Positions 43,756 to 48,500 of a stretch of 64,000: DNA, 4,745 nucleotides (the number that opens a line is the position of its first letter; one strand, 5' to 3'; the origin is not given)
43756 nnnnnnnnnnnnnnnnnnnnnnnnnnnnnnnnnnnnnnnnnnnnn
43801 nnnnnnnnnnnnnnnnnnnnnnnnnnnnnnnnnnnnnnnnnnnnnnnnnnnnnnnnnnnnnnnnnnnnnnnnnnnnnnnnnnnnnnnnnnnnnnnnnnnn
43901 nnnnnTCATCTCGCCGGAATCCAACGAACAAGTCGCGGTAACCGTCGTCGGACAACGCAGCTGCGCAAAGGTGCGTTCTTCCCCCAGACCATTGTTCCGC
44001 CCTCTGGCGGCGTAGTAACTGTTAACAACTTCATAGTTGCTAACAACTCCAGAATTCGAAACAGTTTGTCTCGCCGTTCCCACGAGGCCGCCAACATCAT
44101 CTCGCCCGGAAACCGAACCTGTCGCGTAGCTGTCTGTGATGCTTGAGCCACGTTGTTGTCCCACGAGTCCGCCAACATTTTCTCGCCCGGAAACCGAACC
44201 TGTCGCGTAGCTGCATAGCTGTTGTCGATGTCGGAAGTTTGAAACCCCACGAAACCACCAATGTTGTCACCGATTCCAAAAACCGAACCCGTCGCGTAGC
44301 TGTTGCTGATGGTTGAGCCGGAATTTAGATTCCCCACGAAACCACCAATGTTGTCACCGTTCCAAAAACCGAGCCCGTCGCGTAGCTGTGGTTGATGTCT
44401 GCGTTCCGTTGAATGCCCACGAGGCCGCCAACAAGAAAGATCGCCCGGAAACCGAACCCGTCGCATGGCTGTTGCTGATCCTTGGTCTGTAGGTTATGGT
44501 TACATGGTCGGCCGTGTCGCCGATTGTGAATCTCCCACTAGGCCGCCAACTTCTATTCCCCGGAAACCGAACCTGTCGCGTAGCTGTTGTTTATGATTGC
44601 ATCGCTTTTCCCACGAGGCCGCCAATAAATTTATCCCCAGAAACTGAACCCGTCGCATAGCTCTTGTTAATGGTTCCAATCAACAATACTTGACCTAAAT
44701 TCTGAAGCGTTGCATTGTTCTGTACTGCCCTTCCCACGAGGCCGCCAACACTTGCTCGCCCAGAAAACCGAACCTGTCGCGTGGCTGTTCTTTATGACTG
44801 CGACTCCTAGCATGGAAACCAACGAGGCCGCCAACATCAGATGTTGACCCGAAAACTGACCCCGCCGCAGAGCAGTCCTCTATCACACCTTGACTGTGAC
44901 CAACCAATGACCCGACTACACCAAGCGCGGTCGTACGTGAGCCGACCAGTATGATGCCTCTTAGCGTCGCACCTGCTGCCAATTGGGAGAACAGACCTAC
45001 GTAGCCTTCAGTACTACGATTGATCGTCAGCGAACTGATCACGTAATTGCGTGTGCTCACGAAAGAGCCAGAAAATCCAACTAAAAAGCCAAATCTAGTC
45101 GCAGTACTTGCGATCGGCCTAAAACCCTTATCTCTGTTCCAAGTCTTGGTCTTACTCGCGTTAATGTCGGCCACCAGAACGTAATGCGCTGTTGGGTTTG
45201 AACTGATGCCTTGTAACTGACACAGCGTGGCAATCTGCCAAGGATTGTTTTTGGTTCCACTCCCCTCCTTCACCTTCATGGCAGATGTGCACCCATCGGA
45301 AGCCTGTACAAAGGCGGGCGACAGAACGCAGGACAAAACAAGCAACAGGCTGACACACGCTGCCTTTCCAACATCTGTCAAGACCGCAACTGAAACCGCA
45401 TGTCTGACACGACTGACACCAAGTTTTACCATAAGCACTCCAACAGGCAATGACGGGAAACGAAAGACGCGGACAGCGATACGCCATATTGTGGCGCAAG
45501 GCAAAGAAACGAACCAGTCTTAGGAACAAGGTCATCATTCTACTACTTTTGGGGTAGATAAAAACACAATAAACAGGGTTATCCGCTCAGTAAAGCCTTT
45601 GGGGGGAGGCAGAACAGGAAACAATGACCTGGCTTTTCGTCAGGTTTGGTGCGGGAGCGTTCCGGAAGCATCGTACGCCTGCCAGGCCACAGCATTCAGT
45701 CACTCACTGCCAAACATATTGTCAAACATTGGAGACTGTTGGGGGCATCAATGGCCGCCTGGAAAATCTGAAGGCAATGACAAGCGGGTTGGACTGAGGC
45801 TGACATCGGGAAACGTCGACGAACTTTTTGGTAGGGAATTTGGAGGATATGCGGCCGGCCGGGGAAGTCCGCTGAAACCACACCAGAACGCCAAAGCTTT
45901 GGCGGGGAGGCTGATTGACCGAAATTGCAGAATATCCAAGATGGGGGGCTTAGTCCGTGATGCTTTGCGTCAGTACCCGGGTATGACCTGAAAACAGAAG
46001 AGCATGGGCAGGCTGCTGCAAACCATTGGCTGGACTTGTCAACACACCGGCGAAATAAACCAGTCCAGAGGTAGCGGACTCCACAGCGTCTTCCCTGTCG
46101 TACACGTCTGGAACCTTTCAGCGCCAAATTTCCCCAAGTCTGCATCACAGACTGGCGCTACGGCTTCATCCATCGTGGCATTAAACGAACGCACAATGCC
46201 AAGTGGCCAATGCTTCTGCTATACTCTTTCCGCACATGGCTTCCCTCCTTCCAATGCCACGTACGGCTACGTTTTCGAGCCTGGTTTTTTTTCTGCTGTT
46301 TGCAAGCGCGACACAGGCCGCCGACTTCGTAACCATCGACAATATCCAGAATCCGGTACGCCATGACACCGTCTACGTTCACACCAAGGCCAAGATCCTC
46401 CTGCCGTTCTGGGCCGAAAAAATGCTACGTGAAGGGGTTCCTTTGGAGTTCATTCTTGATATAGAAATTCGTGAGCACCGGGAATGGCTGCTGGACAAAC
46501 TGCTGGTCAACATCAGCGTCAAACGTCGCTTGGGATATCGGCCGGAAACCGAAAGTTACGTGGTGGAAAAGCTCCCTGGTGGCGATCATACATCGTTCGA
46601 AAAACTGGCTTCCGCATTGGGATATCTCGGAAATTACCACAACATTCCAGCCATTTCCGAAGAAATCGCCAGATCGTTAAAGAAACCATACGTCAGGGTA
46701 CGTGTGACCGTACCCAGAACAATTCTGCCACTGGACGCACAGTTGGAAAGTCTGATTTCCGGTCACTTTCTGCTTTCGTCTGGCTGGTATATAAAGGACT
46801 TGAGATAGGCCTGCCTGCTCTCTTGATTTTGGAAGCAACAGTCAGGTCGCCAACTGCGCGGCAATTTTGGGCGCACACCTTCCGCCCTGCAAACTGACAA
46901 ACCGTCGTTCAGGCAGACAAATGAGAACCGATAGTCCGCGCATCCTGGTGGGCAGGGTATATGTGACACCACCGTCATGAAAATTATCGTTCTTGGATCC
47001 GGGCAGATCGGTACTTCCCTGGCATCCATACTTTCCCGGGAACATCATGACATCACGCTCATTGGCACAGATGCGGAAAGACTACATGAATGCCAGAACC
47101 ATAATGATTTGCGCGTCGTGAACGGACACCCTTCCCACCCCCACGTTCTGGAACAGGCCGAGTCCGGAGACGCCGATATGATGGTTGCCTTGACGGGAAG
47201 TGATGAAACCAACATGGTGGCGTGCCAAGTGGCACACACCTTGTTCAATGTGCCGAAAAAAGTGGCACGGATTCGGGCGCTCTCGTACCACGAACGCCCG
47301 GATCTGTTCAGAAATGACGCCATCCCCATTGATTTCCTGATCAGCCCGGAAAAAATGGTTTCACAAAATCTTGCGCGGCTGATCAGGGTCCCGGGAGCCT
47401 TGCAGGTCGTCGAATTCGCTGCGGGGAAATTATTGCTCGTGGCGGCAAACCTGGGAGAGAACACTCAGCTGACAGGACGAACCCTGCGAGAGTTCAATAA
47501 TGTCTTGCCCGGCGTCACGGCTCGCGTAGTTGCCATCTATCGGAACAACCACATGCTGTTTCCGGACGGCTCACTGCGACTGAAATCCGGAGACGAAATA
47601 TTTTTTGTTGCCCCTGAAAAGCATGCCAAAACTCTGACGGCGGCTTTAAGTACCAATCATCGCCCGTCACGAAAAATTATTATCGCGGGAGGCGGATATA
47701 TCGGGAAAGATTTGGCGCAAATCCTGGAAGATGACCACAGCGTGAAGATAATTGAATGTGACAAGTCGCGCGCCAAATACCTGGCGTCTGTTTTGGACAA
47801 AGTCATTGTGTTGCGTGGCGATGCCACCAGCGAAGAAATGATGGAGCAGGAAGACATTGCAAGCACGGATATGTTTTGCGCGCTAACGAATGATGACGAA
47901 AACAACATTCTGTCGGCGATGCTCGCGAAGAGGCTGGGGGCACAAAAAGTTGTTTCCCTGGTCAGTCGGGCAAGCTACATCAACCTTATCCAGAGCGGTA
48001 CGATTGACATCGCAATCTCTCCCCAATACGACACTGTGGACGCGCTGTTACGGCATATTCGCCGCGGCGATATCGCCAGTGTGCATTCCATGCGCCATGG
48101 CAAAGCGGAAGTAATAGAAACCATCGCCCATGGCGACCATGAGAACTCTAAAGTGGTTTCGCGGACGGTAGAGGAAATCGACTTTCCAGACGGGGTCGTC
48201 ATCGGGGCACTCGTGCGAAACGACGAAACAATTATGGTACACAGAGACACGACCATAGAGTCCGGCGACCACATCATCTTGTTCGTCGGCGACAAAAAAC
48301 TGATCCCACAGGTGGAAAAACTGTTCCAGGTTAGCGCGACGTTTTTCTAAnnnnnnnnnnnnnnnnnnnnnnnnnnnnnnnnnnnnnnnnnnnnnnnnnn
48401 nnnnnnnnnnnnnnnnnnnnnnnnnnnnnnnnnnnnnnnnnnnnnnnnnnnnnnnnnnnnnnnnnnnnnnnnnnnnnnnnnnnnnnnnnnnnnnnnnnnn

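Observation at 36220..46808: About 10-kb accessory block between fmt and trkA where rsmB is expected. It contains two tandem, degraded giant genes for Gly-rich GGLVG-repeat (GLUG-like) surface proteins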

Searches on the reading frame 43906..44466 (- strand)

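Call 4: search_protein_families(library=pfam, proteins=[window:43906-44466:-], max_evalue=0.01)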
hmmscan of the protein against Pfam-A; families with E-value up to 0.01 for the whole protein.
window:43906-44466:- (186 aa): 1 family
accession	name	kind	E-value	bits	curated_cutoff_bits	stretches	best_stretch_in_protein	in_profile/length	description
PF07581.17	Glug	-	1.1e-07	32.3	20.5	1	39-62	4-27/28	The GLUG motif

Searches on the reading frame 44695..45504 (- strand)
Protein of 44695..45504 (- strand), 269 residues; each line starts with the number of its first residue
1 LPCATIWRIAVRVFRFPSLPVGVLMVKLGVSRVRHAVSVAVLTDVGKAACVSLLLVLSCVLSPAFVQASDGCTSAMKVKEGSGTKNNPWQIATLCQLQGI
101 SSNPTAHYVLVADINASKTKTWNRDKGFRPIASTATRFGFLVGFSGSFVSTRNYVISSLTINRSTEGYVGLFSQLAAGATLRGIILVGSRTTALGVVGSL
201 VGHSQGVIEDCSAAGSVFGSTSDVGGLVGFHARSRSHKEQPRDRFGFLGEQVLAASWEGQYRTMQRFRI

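Call 4: search_protein_families(library=pfam, proteins=[window:44695-45504:-], max_evalue=0.01)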
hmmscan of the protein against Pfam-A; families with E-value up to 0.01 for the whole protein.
window:44695-45504:- (269 aa): 1 family
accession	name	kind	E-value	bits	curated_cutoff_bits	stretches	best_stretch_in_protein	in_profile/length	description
PF07581.17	Glug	-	2.2e-05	25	20.5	1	196-217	4-27/28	The GLUG motif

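Call 26: search_protein_families(library=ncbifam, proteins=[window:44695-45504:-], max_evalue=0.01)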
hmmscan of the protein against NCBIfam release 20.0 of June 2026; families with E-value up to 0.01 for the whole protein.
window:44695-45504:- (269 aa): 0 families

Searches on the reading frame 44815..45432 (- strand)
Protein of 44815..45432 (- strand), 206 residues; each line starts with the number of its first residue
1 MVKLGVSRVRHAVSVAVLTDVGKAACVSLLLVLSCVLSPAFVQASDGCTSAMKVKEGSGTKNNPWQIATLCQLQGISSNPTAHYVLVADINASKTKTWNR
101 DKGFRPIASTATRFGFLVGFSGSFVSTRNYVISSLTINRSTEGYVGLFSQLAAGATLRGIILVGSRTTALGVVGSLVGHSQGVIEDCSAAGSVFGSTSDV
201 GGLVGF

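Call 30: find_homologous_proteins(query=window:44815-45432:-, max_evalue=1e-10)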
Query seq(206 aa) (206 aa): 14 proteins with E <= 1e-10 among 1223 candidates.
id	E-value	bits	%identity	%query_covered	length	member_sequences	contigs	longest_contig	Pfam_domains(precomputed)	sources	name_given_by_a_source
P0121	2.1e-125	434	100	100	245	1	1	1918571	PF07581.18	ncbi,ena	-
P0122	6.9e-92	325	81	100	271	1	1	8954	PF07581.18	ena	-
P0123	1.6e-59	219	60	100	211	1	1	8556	PF07581.18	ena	-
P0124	5.1e-52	195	64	82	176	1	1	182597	-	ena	-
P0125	5.2e-51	191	61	95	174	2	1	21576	PF07581.18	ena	-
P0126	5.9e-47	178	77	57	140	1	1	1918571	-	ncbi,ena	-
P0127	5.7e-43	165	67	68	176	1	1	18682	-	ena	-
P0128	8.0e-41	158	65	68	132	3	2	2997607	-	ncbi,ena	-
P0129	1.2e-40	158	63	75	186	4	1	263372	PF07581.18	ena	-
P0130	4.5e-33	133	58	69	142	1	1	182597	-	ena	-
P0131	6.0e-21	93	41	75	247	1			PF07581.18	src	-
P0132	2.4e-16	78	37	76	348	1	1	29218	PF07581.18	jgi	jgi:hypothetical protein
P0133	1.8e-11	62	33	86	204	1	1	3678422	PF05342.20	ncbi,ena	-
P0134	2.8e-11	62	31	73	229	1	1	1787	-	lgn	-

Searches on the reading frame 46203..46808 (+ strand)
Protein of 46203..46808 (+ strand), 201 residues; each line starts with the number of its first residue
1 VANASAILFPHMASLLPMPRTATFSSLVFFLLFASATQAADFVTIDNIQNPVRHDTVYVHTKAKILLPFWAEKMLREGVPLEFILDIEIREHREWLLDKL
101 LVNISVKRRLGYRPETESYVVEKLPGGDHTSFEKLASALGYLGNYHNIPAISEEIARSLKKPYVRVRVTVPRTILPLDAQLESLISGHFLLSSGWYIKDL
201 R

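Call 4: search_protein_families(library=pfam, proteins=[window:46203-46808:+], max_evalue=0.01)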
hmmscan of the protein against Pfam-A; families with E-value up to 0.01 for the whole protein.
window:46203-46808:+ (201 aa): 1 family
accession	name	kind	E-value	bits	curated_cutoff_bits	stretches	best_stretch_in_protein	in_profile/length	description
PF14334.11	DUF4390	-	8.5e-23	81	27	1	44-196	5-158/161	Domain of unknown function (DUF4390)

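Call 16: find_related_loci(query=window:46203-46808:+, collection=genome_contigs, flank=10000)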
Query window:46203-46808:+ (201 aa) in genome_contigs; peptide patterns used: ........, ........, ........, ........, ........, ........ (x = any residue, [..] = any of these).
206 stretches matched a pattern; 2 encode a relative of the query (tblastn E <= 1e-3); 2 distinct loci.
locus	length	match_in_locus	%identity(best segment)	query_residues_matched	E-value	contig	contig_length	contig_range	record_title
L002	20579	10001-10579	76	9-201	4e-100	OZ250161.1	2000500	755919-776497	MAG: Candidatus Oxydemutatoraceae bacterium isolate 015c906c-e0ae-4d54-8754-c1d5b881ab2f genome assembly, chromosome: 1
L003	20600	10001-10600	93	2-201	1e-124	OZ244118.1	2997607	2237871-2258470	MAG: uncultured candidatus Porisulfidus sp. isolate f8cba6c3-7e1b-4da5-9e71-6b9c0636047c genome assembly, chromosome: 1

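Call 26: search_protein_families(library=ncbifam, proteins=[window:46203-46808:+], max_evalue=0.01)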
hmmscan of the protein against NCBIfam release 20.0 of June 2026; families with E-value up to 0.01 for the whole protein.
window:46203-46808:+ (201 aa): 0 families

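Call 70: search_protein_families(library=pfam, proteins=[L003:2062-9900:-], max_evalue=0.01)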
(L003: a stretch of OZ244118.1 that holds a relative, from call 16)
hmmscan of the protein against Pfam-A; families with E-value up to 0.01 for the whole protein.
L003:2062-9900:- (2612 aa): 4 families
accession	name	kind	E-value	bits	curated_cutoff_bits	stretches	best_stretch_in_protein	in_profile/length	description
PF07581.17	Glug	-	1.6e-70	229.2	20.5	4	1821-1847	1-27/28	The GLUG motif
PF05342.19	Peptidase_M26_N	-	0.00077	19.2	27.7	0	794-894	155-250/250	M26 IgA1-specific Metallo-endopeptidase N-terminal region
PF22492.2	FimA4_C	-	0.00098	19.2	27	0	2135-2173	67-104/208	FimA4 pilin C-terminal domain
PF08206.17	OB_RNB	-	0.0091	16.1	24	0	2055-2077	34-55/58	Ribonuclease B OB domain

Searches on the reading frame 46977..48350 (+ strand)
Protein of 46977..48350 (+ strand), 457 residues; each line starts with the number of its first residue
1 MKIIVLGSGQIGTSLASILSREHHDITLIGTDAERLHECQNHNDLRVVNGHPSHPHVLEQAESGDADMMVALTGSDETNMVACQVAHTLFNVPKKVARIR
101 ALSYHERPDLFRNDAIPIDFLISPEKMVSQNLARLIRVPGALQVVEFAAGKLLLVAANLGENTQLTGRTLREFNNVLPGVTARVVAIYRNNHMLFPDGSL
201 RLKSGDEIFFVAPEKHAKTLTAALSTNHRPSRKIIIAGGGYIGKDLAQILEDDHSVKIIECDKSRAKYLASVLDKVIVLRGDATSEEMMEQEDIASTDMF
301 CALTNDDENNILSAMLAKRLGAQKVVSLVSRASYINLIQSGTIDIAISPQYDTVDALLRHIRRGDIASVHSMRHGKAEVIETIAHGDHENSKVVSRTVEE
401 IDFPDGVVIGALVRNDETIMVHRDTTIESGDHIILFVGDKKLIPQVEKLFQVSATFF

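Call 4: search_protein_families(library=pfam, proteins=[window:46977-48350:+], max_evalue=0.01)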
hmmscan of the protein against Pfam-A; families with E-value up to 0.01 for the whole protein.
window:46977-48350:+ (457 aa): 19 families
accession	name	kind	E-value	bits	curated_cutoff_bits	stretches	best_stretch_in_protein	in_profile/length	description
PF02254.24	TrkA_N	-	1.4e-48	164.4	23.8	2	3-106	1-103/116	TrkA-N domain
PF02080.26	TrkA_C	-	2.4e-23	82.2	27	2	389-450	8-70/71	TrkA-C domain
PF13460.12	NAD_binding_10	-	8.1e-08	32.8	27.2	1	7-83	2-79/184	NAD(P)H-binding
PF03435.24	Sacchrp_dh_NADP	-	1.4e-07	32.4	25.1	1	3-45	1-46/129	Saccharopine dehydrogenase NADP binding domain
PF01210.29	NAD_Gly3P_dh_N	-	4.2e-07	30.5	23.1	1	2-58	1-58/158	NAD-dependent glycerol-3-phosphate dehydrogenase N-terminus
PF13241.12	NAD_binding_7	-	9.6e-07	29.8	22.1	0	232-319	8-84/104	Putative NAD(P)-binding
PF03807.23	F420_oxidored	-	4.7e-06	27.6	21.6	0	2-44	1-45/94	NADP oxidoreductase coenzyme F420-dependent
PF00070.33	Pyr_redox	-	5.1e-06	27.4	22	0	2-31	1-30/82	Pyridine nucleotide-disulphide oxidoreductase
PF07992.20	Pyr_redox_2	-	8.6e-06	25.8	26.1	0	223-261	135-173/291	Pyridine nucleotide-disulphide oxidoreductase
PF03721.20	UDPG_MGDP_dh_N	-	3.8e-05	23.8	27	0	1-41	1-41/187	UDP-glucose/GDP-mannose dehydrogenase family, NAD binding domain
PF02558.23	ApbA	-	4e-05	23.7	22.2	1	3-68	1-69/150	Ketopantoate reductase PanE/ApbA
PF02737.24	3HCDH_N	-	7.6e-05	23.1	22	0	2-43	1-42/180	3-hydroxyacyl-CoA dehydrogenase, NAD binding domain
PF02826.25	2-Hacid_dh_C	-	0.00052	19.9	25.1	0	229-335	34-132/178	D-isomer specific 2-hydroxyacid dehydrogenase, NAD binding domain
PF22614.2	Slo-like_RCK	-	0.0014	18.8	24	0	22-77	32-90/119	Calcium-activated potassium channel slowpoke-like RCK domain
PF01118.30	Semialdhyde_dh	-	0.0017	19.2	26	0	235-327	3-95/121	Semialdehyde dehydrogenase, NAD binding domain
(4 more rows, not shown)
